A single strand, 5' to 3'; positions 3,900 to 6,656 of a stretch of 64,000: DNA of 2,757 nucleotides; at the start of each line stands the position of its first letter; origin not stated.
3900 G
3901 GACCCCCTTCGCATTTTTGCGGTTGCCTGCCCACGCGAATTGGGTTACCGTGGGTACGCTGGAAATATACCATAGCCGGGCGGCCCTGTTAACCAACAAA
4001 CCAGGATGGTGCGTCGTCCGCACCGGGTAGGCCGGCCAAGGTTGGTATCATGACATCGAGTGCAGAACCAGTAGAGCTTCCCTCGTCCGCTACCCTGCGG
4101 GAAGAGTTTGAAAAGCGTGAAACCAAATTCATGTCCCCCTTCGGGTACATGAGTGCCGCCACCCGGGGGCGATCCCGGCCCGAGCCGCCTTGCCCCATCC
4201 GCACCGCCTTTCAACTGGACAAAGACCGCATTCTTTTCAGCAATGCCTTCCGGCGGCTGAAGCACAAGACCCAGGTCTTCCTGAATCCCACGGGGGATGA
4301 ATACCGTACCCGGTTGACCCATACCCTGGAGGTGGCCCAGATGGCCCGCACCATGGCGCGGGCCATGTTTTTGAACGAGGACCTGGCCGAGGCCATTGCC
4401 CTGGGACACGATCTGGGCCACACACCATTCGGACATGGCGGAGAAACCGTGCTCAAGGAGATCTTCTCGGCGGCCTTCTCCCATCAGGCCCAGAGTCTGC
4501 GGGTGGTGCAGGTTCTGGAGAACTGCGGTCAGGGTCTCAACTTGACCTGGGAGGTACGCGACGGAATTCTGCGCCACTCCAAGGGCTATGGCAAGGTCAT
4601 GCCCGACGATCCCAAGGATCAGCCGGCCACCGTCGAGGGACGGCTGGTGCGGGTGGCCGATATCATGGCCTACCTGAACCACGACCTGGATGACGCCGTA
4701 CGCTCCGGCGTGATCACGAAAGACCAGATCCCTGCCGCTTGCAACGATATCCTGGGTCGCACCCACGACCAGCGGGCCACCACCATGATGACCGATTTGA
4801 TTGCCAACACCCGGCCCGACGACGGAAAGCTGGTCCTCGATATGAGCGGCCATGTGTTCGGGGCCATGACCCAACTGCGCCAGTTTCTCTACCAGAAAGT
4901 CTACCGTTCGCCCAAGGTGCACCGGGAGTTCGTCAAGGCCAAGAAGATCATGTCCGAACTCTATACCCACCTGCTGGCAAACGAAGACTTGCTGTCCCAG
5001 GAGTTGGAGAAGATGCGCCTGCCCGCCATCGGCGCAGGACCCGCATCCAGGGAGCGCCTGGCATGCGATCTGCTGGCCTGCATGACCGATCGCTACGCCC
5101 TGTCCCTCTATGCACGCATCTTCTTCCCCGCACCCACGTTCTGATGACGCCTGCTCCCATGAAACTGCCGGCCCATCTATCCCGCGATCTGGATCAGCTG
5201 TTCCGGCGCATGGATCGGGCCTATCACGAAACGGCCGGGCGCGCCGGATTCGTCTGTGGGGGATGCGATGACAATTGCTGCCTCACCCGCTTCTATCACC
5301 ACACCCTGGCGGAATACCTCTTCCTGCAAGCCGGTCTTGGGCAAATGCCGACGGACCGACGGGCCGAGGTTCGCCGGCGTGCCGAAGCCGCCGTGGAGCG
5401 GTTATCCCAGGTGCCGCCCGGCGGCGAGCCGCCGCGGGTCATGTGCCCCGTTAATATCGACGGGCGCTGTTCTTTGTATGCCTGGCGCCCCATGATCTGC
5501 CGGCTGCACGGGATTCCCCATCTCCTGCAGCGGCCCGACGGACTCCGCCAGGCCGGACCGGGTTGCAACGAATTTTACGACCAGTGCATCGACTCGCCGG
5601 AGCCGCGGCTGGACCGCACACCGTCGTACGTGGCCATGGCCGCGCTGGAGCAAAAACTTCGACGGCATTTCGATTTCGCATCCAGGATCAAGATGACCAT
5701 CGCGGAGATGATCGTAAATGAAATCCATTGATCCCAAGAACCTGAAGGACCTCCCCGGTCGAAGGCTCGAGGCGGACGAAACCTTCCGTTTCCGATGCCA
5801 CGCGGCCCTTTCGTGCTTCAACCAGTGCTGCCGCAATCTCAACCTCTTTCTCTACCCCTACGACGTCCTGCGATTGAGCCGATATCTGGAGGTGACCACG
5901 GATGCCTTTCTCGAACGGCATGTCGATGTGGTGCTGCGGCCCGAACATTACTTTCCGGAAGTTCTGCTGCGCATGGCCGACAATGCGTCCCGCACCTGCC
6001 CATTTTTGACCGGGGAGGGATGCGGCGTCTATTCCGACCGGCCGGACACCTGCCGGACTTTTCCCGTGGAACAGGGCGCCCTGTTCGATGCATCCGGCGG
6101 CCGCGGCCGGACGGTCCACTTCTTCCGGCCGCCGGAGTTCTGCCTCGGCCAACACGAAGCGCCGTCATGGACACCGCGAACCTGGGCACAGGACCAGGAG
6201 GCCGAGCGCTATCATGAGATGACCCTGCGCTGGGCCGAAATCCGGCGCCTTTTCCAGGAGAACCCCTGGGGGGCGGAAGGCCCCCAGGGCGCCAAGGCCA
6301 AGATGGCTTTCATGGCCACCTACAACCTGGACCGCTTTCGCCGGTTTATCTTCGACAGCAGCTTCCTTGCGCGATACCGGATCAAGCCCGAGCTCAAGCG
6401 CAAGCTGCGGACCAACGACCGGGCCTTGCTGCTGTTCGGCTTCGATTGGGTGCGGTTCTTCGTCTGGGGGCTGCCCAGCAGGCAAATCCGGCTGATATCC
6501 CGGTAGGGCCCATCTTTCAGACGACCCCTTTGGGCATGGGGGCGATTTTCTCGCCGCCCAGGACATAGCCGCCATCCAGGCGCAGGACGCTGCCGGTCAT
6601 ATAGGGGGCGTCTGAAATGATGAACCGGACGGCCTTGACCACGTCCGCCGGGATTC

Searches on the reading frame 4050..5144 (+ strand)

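Call 39: search_protein_families(library=ncbifam, proteins=[window:4050-5144:+], max_evalue=0.00001)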
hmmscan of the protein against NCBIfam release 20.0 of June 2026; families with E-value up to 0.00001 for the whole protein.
window:4050-5144:+ (364 aa): 11 families
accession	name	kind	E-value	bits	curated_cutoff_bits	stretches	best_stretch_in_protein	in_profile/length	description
NF002327.0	PRK01286.1-2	equivalog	2.3e-146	487.3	393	1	15-362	3-341/345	deoxyguanosinetriphosphate triphosphohydrolase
NF002329.0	PRK01286.1-4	equivalog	1.2e-100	337.1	494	1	16-360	3-337/342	deoxyguanosinetriphosphate triphosphohydrolase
NF002326.0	PRK01286.1-1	equivalog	5e-87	292.7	390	2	25-228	6-219/379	deoxyguanosinetriphosphate triphosphohydrolase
NF002328.0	PRK01286.1-3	equivalog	5.2e-74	249.6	467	2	31-227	18-237/404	deoxyguanosinetriphosphate triphosphohydrolase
TIGR01353.1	dGTP_triPase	subfamily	1.4e-64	219.1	152.35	2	50-180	1-147/389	dGTP triphosphohydrolase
NF002330.0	PRK01286.1-5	equivalog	1.2e-56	192.5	511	2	38-225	12-214/384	deoxyguanosinetriphosphate triphosphohydrolase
NF041026.1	antiphage_dGTPase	exception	9.5e-54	183.1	400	2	49-187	14-167/425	anti-phage deoxyguanosine triphosphatase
NF003701.1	PRK05318.1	subfamily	8e-45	153.5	383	2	50-191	16-173/426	anti-phage deoxyguanosine triphosphatase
NF002829.0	PRK03007.1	equivalog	6.3e-39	134.1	385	1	38-158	14-139/425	deoxyguanosinetriphosphate triphosphohydrolase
NF002205.0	PRK01096.1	equivalog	2.2e-26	92.9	439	1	49-144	23-134/444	deoxyguanosinetriphosphate triphosphohydrolase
NF003429.0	PRK04926.1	equivalog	2.5e-23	82.7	405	1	49-141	27-138/500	dGTPase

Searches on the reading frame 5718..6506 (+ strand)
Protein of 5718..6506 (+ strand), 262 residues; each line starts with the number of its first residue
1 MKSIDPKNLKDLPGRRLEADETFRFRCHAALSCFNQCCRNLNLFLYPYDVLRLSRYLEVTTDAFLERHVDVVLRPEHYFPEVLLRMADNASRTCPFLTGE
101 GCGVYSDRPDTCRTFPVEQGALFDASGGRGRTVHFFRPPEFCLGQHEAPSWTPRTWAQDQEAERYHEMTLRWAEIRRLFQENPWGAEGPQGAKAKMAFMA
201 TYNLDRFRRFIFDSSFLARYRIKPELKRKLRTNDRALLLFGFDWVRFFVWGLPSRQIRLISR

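Call 39: search_protein_families(library=ncbifam, proteins=[window:5718-6506:+], max_evalue=0.00001)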
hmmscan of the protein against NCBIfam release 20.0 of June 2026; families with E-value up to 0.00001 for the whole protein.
window:5718-6506:+ (262 aa): 0 families

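Call 77: search_protein_families(library=pfam, proteins=[window:5718-6506:+], max_evalue=0.0001)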
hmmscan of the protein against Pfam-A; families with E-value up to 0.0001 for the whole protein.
window:5718-6506:+ (262 aa): 1 family
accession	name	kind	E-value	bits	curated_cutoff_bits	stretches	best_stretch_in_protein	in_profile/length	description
PF03692.20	CxxCxxCC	-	9.4e-10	39.5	23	1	32-118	4-72/85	Putative zinc- or iron-chelating domain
